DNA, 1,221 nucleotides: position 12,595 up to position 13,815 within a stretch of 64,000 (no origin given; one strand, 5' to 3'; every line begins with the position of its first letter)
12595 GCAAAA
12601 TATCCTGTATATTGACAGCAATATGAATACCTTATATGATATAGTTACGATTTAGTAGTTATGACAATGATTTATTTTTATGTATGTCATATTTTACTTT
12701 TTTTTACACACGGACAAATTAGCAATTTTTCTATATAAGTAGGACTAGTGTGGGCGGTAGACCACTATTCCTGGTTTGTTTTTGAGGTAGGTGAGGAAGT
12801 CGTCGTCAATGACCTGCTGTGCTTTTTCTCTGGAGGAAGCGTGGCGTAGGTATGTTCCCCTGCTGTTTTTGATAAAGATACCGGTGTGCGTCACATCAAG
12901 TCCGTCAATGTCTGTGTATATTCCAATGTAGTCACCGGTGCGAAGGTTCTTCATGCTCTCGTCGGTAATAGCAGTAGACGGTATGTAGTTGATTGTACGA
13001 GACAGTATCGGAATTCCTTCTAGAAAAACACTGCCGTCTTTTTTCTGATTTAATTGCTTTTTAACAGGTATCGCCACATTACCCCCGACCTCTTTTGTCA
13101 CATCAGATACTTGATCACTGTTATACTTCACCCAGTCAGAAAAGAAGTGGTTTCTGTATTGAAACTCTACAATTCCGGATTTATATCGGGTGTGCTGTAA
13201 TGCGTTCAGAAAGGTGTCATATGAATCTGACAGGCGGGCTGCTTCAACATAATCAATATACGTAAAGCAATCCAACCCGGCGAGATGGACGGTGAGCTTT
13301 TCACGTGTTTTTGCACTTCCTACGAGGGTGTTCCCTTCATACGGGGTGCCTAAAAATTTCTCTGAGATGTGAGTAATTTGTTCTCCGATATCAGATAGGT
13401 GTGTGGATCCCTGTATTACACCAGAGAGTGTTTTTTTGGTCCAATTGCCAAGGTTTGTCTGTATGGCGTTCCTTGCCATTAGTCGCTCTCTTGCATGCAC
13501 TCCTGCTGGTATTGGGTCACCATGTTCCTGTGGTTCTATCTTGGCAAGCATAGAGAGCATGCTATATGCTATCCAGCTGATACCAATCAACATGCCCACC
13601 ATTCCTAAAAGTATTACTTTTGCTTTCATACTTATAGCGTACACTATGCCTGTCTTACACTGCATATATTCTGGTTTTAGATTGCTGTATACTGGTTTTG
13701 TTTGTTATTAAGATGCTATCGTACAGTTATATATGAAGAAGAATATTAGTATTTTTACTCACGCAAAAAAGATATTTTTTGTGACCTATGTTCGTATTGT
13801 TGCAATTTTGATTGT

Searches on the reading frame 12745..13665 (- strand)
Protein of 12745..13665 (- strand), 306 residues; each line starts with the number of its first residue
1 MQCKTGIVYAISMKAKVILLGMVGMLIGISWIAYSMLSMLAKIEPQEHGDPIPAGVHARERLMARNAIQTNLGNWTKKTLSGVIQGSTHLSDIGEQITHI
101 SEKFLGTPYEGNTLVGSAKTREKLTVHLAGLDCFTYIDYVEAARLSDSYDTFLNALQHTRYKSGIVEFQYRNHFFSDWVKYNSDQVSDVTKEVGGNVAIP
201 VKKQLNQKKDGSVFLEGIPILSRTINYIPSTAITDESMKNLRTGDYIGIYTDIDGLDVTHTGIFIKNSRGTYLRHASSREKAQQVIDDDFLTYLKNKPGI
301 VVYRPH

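Call 12: search_protein_families(library=pfam, proteins=[window:12745-13665:-], max_evalue=0.01)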
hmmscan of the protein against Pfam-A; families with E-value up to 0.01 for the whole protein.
window:12745-13665:- (306 aa): 1 family
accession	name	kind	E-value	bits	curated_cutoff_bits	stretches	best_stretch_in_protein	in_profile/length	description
PF07313.18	AmiA-like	-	6.7e-73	244.9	27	1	100-300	2-202/202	N-acetylmuramoyl-L-alanine amidase-like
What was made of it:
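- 12745..13665 (-): AmiA-like (PF07313, formerly DUF1460) amidase-like gene upstream. It is the last gene of the conserved gene order. Pfam E 6.7e-73 (call 12).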

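Call 14: find_encoding_contigs(protein=window:12745-13665:-, flank=3000, max_places=10)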
Protein window:12745-13665:- (306 aa): no gene with exactly this product is on record in the collection.

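Call 19: find_related_loci(query=window:12745-13665:-, collection=genome_contigs, flank=10000)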
Query window:12745-13665:- (306 aa) in genome_contigs; peptide patterns used: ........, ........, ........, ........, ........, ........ (x = any residue, [..] = any of these).
159 stretches matched a pattern; 94 encode a relative of the query (tblastn E <= 1e-3); the best 80 are kept; 80 distinct loci.
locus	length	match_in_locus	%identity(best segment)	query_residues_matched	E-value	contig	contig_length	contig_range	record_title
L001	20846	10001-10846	65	7-306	1e-124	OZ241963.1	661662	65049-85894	MAG: Candidatus Paceibacterota bacterium isolate a4431f2c-c61a-43fb-9f92-c5996bac4907 genome assembly, chromosome: 1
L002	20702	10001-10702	54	72-305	4e-84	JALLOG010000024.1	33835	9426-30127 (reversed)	Desulfobacterota bacterium AH_259_B03_O07 NODE_24_length_33835_cov_1476.69, whole genome shotgun sequence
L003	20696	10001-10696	56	72-305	1e-83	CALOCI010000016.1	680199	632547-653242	MAG: uncultured Thermodesulfobacteriota bacterium isolate LOGT_bin.0081 genome assembly, contig: contig_20726, whole gen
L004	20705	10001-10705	53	72-306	6e-84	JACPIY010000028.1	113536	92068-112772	MAG: Deltaproteobacteria bacterium isolate NC_groundwater_453_Ag_B-0.1um_42_10 S34_3B_scaffold_160193, whole genome shot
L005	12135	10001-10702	54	72-305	1e-83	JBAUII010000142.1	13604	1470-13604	MAG: Thermodesulfobacteriota bacterium isolate MFD09513_ilm_asm_bin6 k127_155234, whole genome shotgun sequence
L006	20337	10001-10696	56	72-305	2e-83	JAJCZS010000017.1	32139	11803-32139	MAG: Deltaproteobacteria bacterium isolate OFTM111 OFTM111_16, whole genome shotgun sequence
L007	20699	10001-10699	57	72-306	9e-83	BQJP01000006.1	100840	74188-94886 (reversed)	MAG: Thermodesulfobacteriota bacterium DHS20C13 DNA, sequence006, whole genome shotgun sequence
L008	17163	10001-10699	55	72-306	3e-82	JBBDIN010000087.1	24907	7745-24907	MAG: Thermodesulfobacteriota bacterium isolate LejiaA_40_8 Lejia_A_3059_length_24907_cov_5, whole genome shotgun sequenc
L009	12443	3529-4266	51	52-305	5e-82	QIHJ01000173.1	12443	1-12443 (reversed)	MAG: Candidatus Dadabacteria bacterium isolate SZUA-126 Ga0063293_10005026, whole genome shotgun sequence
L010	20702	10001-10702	53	72-305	1e-81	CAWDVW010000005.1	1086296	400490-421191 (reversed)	MAG: Candidatus Dadabacteria bacterium isolate MFD05684.bin.1.387 genome assembly, contig: contig_29197, whole genome sh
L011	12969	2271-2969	55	72-306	2e-81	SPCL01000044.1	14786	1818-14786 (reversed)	MAG: Thermodesulfobacteriales bacterium isolate das_tool.metabat2.12 k141_1332519, whole genome shotgun sequence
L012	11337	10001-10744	52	54-305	2e-81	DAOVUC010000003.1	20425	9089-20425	MAG TPA_asm: Candidatus Dadabacteria bacterium isolate CSMAG_1669 CSMAG_1669_k141_5326222_length_20425_cov_10.0263, whol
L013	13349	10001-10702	51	72-305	5e-81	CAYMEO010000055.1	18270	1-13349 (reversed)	MAG TPA_asm: uncultured Spirochaetia bacterium isolate binchicken_co71_42 genome assembly, contig: NODE_1309_length_1827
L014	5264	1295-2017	52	64-306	3e-81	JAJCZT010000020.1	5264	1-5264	MAG: Deltaproteobacteria bacterium isolate OFTM235 OFTM235_19, whole genome shotgun sequence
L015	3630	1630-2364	54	66-305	2e-81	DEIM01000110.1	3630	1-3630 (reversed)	MAG TPA_asm: Candidatus Dadabacteria bacterium UBA2774 UBA2774_contig_36672, whole genome shotgun sequence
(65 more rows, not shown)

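Call 34: find_related_loci(query=window:12745-13665:-, collection=metagenome_contigs, flank=6000)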
Query window:12745-13665:- (306 aa) in metagenome_contigs; peptide patterns used: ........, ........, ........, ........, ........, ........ (x = any residue, [..] = any of these).
208 stretches matched a pattern; 104 encode a relative of the query (tblastn E <= 1e-3); the best 80 are kept; 80 distinct loci.
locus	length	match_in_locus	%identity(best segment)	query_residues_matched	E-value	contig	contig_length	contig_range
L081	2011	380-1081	56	72-305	2e-92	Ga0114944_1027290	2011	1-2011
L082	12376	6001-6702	56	72-305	1e-85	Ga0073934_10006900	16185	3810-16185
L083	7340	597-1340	54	53-306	4e-85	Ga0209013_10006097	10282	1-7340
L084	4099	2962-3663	53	72-305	6e-85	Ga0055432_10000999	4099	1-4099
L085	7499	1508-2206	57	72-306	1e-84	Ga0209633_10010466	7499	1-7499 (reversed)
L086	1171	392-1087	56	72-305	1e-91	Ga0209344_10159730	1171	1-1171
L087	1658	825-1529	55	72-306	2e-89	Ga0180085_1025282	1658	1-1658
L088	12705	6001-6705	54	72-304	4e-84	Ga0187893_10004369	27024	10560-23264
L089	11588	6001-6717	52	66-304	8e-84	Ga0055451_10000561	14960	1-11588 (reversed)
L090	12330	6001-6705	55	71-305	4e-83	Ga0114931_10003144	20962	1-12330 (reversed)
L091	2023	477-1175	54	71-305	3e-86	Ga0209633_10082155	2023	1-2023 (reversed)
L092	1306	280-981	54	72-305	2e-88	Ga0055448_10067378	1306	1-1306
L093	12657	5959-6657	55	72-306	1e-81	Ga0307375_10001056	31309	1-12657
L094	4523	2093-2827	54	66-305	8e-82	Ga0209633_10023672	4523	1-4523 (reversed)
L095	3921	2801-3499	54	72-306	2e-81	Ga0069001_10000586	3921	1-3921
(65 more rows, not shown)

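Call 46: find_homologous_proteins(query=window:12745-13665:-, max_evalue=1e-40)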
Query window:12745-13665:- (306 aa): 1091 proteins with E <= 1e-40 among 2030 candidates; the best 120 are listed.
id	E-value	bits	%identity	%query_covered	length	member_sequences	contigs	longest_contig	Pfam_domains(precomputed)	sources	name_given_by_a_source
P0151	3.1e-194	662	100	96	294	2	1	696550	PF07313.19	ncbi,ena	-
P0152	1.3e-135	470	71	98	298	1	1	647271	PF07313.19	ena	-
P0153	2.0e-134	466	67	96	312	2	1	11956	PF07313.19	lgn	-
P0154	9.1e-130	450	72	95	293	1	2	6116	PF07313.19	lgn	-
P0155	1.3e-129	450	70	95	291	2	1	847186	PF07313.19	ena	-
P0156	2.8e-122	426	63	98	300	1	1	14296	PF07313.19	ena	-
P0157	9.5e-120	418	62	98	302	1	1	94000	PF07313.19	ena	-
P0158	1.3e-119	417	65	96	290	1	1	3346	PF07313.19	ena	-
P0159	4.3e-115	402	65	96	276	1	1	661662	PF07313.19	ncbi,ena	-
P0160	4.3e-110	386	71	80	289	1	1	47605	PF07313.19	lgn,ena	-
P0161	5.6e-108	379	60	96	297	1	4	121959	PF07313.19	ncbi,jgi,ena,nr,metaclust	ncbi:MAG: DUF1460 domain-containing protein [Candidatus Kaiserbacteria bacterium]|nr:DUF1460 domain-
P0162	5.2e-103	363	68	78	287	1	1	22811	PF07313.19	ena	-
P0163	9.0e-101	355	56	95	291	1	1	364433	PF07313.19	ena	-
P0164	1.9e-98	348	55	96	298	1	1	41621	PF07313.19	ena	-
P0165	1.1e-93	332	56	95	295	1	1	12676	PF07313.19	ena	-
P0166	5.7e-93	330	52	98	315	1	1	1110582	PF07313.19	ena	-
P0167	1.7e-87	312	59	77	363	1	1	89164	PF07313.19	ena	-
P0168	1.4e-85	305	59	76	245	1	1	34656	PF07313.19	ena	-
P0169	8.6e-85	303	57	77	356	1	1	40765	PF07313.19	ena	-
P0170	7.0e-82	293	56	76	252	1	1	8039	PF07313.19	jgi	-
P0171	8.7e-82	293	56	76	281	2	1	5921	PF07313.19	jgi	-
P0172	1.1e-80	289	56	76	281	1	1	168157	PF07313.19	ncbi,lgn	ncbi:MAG: DUF1460 domain-containing protein [Deltaproteobacteria bacterium]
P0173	2.3e-80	288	56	76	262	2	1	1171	PF07313.19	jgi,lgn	-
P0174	2.9e-80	288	56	76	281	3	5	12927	PF07313.19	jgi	jgi:hypothetical protein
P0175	3.2e-80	288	58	77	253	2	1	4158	PF07313.19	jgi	-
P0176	3.2e-80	288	54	76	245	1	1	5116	PF07313.19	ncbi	ncbi:MAG: N-acetylmuramoyl-L-alanine amidase-like domain-containing protein [Thermodesulfobacteriota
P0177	4.1e-80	287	53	78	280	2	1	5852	PF07313.19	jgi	-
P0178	5.8e-80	287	56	76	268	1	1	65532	PF07313.19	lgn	-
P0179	9.1e-80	286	53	77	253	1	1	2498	PF07313.19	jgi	jgi:hypothetical protein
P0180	1.5e-79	286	56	76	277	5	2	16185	PF07313.19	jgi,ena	-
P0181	1.8e-79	285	56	76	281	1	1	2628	PF07313.19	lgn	-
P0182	2.2e-79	285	54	76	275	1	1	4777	PF07313.19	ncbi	-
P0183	2.7e-79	285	56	76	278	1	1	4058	PF07313.19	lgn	-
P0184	3.9e-79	284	54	76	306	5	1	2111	PF07313.19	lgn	-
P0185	4.4e-79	284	54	76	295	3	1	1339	PF07313.19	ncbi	-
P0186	5.9e-79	284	54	83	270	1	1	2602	PF07313.19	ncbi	-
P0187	7.6e-79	283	54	83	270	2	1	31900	PF07313.19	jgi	-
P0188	8.4e-79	283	56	76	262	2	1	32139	PF07313.19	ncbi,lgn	-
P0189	1.2e-78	283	54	76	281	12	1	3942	PF07313.19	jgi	-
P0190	1.4e-78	282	55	77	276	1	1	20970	PF07313.19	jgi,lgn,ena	-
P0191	1.6e-78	282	54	76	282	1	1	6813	PF07313.19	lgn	-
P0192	1.6e-78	282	56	76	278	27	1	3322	PF07313.19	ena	-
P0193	2.4e-78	282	55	76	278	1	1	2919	PF07313.19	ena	-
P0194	2.5e-78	282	56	76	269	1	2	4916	PF07313.19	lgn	-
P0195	2.5e-78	282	52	79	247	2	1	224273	PF07313.19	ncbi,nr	ncbi:MAG TPA: DUF1460 domain-containing protein [Dissulfurispiraceae bacterium]|nr:DUF1460 domain-co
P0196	2.6e-78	281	54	76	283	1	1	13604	PF07313.19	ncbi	ncbi:MAG: N-acetylmuramoyl-L-alanine amidase-like domain-containing protein [Thermodesulfobacteriota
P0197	2.7e-78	281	54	76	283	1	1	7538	PF07313.19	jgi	jgi:hypothetical protein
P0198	2.8e-78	281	54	76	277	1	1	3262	PF07313.19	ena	-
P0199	3.4e-78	281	54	76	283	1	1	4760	PF07313.19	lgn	-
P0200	3.4e-78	281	54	77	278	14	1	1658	PF07313.19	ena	-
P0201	3.6e-78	281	56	77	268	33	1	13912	PF07313.19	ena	-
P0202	3.8e-78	281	54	76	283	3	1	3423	PF07313.19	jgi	jgi:hypothetical protein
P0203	5.3e-78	280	56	76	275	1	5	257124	PF07313.19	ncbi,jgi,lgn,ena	-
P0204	5.6e-78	280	51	78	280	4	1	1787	PF07313.19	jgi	-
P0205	5.6e-78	280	54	76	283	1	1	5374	PF07313.19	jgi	jgi:hypothetical protein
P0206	5.8e-78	280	55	76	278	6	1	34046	PF07313.19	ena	-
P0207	7.8e-78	280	55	76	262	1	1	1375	PF07313.19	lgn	-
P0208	8.0e-78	280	53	79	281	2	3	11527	PF07313.19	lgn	-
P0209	8.2e-78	280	54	76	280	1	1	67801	PF07313.19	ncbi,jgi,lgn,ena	-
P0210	8.2e-78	280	52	83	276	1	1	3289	PF07313.19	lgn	-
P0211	9.0e-78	280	56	76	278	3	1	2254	PF07313.19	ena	-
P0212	1.0e-77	280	51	76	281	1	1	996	PF07313.19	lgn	-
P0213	1.1e-77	279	53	76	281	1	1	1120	PF07313.19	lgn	-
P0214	1.1e-77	279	55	77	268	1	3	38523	PF07313.19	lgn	-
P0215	1.3e-77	279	51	83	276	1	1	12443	PF07313.19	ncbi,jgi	-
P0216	1.3e-77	279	54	77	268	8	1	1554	PF07313.19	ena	-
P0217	1.4e-77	279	53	76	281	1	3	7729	PF07313.19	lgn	-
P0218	1.6e-77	279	53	76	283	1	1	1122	PF07313.19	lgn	-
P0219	1.7e-77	279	57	77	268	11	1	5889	PF07313.19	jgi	-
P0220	1.7e-77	279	55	77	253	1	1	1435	PF07313.19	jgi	-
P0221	1.8e-77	279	54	77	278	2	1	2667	PF07313.19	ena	-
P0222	1.9e-77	279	54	77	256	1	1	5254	PF07313.19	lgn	-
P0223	2.0e-77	279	56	76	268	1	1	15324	PF07313.19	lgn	-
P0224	2.0e-77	279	53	76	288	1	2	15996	PF07313.19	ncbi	-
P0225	2.8e-77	278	53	76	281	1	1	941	PF07313.19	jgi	jgi:hypothetical protein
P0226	3.0e-77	278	49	91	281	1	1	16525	PF07313.19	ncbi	-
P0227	4.2e-77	278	54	76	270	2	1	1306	PF07313.19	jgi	-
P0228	4.4e-77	277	54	77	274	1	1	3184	PF07313.19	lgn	-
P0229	4.6e-77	277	53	77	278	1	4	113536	PF07313.19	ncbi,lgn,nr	ncbi:MAG: DUF1460 domain-containing protein [Deltaproteobacteria bacterium]|nr:DUF1460 domain-contai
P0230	4.8e-77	277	55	76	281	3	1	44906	PF07313.19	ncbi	-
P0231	5.2e-77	277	54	77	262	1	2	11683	PF07313.19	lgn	-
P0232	5.4e-77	277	52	77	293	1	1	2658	PF07313.19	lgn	-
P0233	6.5e-77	277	54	78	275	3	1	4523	PF07313.19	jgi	-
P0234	7.3e-77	277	53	76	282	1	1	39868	PF07313.19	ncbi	-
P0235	8.2e-77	277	51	84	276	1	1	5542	PF07313.19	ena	-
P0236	9.5e-77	276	53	76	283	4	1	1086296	PF07313.19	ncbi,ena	-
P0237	1.0e-76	276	54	76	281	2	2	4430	PF07313.19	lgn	-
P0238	1.1e-76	276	56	76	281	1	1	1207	PF07313.19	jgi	jgi:hypothetical protein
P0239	1.2e-76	276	55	76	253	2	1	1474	PF07313.19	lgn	-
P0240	1.2e-76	276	55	76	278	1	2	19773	PF07313.19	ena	-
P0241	1.3e-76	276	47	95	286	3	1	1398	PF07313.19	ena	-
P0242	1.5e-76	276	52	76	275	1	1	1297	PF07313.19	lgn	-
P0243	1.6e-76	276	53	79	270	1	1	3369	PF07313.19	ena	-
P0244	2.1e-76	275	52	78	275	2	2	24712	PF07313.19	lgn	-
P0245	2.4e-76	275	54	76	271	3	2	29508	PF07313.19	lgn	-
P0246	3.0e-76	275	54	77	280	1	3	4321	PF07313.19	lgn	-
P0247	3.0e-76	275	54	76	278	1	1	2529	PF07313.19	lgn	-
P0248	3.0e-76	275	52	82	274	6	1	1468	PF07313.19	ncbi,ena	-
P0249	3.5e-76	274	52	77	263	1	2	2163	PF07313.19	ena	-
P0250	3.6e-76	274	52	80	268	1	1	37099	PF07313.19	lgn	-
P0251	4.1e-76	274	49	90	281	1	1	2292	PF07313.19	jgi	-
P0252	5.6e-76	274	53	77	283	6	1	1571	PF07313.19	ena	-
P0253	5.7e-76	274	54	76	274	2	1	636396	PF07313.19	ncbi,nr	ncbi:MAG TPA: DUF1460 domain-containing protein [Thermodesulfobacteriota bacterium]|nr:DUF1460 domai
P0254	6.6e-76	274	52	76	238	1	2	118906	PF07313.19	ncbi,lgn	ncbi:MAG: N-acetylmuramoyl-L-alanine amidase-like domain-containing protein [Nitrospirota bacterium]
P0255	7.5e-76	273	54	77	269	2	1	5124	PF07313.19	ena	-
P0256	8.0e-76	273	52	78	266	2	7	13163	PF07313.19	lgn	-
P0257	8.0e-76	273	52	82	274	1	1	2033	PF07313.19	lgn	-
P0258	8.3e-76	273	55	76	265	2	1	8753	PF07313.19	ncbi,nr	ncbi:MAG: DUF1460 domain-containing protein [Candidatus Dadabacteria bacterium]|nr:DUF1460 domain-co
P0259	9.4e-76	273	53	77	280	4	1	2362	PF07313.19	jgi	-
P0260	9.4e-76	273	52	79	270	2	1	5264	PF07313.19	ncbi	-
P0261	9.9e-76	273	54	76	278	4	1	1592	PF07313.19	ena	-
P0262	1.1e-75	273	54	76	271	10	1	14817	PF07313.19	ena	-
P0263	1.1e-75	273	54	76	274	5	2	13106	PF07313.19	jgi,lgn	jgi:hypothetical protein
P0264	1.1e-75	273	47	95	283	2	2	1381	PF07313.19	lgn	-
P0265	1.2e-75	273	54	77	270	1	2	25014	PF07313.19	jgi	jgi:hypothetical protein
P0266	1.3e-75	273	51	76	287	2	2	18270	PF07313.19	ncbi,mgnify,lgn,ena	mgnify:CR=1 FL=1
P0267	1.3e-75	273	54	77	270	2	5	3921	PF07313.19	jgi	-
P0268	1.5e-75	272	52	78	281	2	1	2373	PF07313.19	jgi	jgi:hypothetical protein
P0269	1.5e-75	272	53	76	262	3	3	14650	PF07313.19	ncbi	-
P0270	2.0e-75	272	54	77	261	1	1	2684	PF07313.19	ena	-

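Call 47: find_encoding_contigs(protein=P0151, flank=4000, max_places=6)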
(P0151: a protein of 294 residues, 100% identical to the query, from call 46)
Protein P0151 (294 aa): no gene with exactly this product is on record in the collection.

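Call 48: find_encoding_contigs(protein=P0152, flank=6000, max_places=4)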
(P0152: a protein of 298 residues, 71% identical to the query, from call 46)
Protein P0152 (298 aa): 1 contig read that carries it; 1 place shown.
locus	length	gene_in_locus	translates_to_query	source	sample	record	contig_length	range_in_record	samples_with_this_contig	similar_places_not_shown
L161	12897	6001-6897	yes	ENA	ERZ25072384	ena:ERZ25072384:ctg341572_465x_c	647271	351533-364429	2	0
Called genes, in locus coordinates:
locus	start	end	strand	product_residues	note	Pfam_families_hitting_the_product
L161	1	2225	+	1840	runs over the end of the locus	PF00082:Peptidase_S8, PF04151:PPC (weak)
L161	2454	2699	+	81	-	-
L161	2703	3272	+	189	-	-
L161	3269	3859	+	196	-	PF02525:Flavodoxin_2, PF03358:FMN_red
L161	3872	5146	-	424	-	PF00675:Peptidase_M16, PF05193:Peptidase_M16_C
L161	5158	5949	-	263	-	-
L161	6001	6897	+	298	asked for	PF07313:AmiA-like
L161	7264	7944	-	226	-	-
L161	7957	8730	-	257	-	PF01555:N6_N4_Mtase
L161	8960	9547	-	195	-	-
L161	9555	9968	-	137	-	-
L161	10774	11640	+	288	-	PF01555:N6_N4_Mtase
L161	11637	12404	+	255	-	PF14511:RE_EcoO109I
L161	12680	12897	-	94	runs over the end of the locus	-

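Call 49: find_encoding_contigs(protein=P0155, flank=6000, max_places=4)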
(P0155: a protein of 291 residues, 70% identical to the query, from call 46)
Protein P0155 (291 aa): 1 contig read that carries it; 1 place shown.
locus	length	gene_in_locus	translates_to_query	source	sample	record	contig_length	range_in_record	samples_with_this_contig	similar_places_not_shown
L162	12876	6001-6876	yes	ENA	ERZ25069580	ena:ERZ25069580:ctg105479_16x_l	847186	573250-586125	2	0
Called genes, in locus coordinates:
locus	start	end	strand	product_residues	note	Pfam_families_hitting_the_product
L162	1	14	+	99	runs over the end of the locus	-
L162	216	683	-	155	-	-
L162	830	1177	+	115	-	-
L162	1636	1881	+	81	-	-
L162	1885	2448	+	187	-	-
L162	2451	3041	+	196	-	PF02525:Flavodoxin_2, PF03358:FMN_red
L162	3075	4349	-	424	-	PF00675:Peptidase_M16, PF05193:Peptidase_M16_C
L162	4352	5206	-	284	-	-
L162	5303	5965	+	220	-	PF02592:Vut_1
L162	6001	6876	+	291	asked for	PF07313:AmiA-like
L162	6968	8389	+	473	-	PF01555:N6_N4_Mtase, PF02945:Endonuclease_7 (weak), PF01844:HNH, PF14279:HNH_5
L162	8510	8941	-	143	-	PF00583:Acetyltransf_1, PF13508:Acetyltransf_7 (weak)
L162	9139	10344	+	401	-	PF00665:rve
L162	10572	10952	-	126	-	-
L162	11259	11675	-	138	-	-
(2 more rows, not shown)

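Call 51: find_encoding_contigs(protein=P0154, flank=6000, max_places=4)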
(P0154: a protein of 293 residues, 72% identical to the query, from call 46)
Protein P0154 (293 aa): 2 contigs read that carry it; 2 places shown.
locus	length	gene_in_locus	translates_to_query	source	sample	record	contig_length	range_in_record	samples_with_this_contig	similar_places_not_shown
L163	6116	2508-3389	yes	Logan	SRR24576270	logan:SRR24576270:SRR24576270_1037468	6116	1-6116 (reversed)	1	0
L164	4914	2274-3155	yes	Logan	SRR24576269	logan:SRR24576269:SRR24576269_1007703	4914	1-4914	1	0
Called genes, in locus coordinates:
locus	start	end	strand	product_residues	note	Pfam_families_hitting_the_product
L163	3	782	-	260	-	?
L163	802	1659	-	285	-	-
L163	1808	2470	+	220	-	PF02592:Vut_1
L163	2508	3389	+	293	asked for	PF07313:AmiA-like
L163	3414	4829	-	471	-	PF07732:Cu-oxidase_3, PF00394:Cu-oxidase (weak), PF07731:Cu-oxidase_2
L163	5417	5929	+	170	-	PF08534:Redoxin, PF00578:AhpC-TSA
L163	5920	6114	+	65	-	?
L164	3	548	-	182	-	?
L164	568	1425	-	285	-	-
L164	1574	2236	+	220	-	PF02592:Vut_1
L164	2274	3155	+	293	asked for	PF07313:AmiA-like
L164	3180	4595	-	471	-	PF07732:Cu-oxidase_3, PF00394:Cu-oxidase (weak), PF07731:Cu-oxidase_2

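Call 52: find_encoding_contigs(protein=P0160, flank=6000, max_places=4)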
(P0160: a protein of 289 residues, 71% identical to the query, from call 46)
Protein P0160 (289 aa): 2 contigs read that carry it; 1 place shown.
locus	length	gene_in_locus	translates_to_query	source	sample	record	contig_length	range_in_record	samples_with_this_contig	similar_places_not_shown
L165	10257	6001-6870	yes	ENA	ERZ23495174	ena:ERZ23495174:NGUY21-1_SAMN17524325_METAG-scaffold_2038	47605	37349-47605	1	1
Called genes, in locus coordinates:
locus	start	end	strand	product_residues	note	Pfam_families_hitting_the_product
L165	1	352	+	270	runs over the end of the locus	PF00318:Ribosomal_S2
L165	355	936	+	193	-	PF00889:EF_TS, PF25025:EF-Ts_N (weak)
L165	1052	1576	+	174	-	PF07963:N_methyl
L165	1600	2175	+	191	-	PF07963:N_methyl (weak)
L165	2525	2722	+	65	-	-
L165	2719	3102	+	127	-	-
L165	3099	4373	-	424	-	PF00675:Peptidase_M16, PF05193:Peptidase_M16_C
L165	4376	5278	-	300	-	-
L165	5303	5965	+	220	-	PF02592:Vut_1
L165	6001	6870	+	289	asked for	PF07313:AmiA-like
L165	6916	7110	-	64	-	-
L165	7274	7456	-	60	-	-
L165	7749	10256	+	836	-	?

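Call 53: find_encoding_contigs(protein=P0153, flank=6000, max_places=4)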
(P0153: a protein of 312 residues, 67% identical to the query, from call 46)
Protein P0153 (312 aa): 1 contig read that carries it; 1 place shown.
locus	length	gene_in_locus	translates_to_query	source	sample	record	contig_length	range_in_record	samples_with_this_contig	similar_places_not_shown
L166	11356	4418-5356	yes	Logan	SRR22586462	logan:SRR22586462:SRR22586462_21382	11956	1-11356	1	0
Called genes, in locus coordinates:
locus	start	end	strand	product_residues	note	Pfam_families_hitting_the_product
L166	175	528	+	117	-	-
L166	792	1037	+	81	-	-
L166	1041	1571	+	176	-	-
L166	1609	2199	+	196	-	PF02525:Flavodoxin_2, PF03358:FMN_red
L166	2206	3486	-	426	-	PF00675:Peptidase_M16, PF05193:Peptidase_M16_C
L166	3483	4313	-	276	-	-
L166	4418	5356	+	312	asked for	PF07313:AmiA-like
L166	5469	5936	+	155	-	-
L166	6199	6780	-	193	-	-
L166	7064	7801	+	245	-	PF03167:UDG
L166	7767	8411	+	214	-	-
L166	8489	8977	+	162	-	PF00293:NUDIX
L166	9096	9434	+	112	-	PF01475:FUR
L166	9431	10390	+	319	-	-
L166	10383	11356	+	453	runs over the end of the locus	PF00291:PALP, PF00581:Rhodanese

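Call 68: find_encoding_contigs(protein=P0162, flank=5000, max_places=3)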
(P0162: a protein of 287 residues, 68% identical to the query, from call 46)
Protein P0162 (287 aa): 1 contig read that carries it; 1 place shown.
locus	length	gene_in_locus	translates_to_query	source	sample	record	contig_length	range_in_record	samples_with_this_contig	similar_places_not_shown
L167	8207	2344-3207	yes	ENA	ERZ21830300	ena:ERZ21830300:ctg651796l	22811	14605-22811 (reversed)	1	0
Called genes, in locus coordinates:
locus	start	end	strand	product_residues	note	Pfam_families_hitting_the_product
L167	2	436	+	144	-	?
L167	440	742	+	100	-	-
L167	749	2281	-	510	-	PF00117:GATase, PF07722:Peptidase_C26 (weak), PF02540:NAD_synthase, PF01171:ATP_bind_3 (weak), PF03054:tRNA_Me_trans (faint), PF06508:QueC (faint), PF00958:GMP_synt_C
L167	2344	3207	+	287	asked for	PF07313:AmiA-like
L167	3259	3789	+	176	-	PF00578:AhpC-TSA, PF08534:Redoxin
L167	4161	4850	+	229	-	-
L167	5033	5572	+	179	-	-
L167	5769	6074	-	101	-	-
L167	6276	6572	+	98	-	PF01816:LRV (faint)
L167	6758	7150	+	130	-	-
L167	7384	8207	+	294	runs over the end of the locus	PF06723:MreB_Mbl, PF25229:Salactin (weak), PF14450:FtsA (weak)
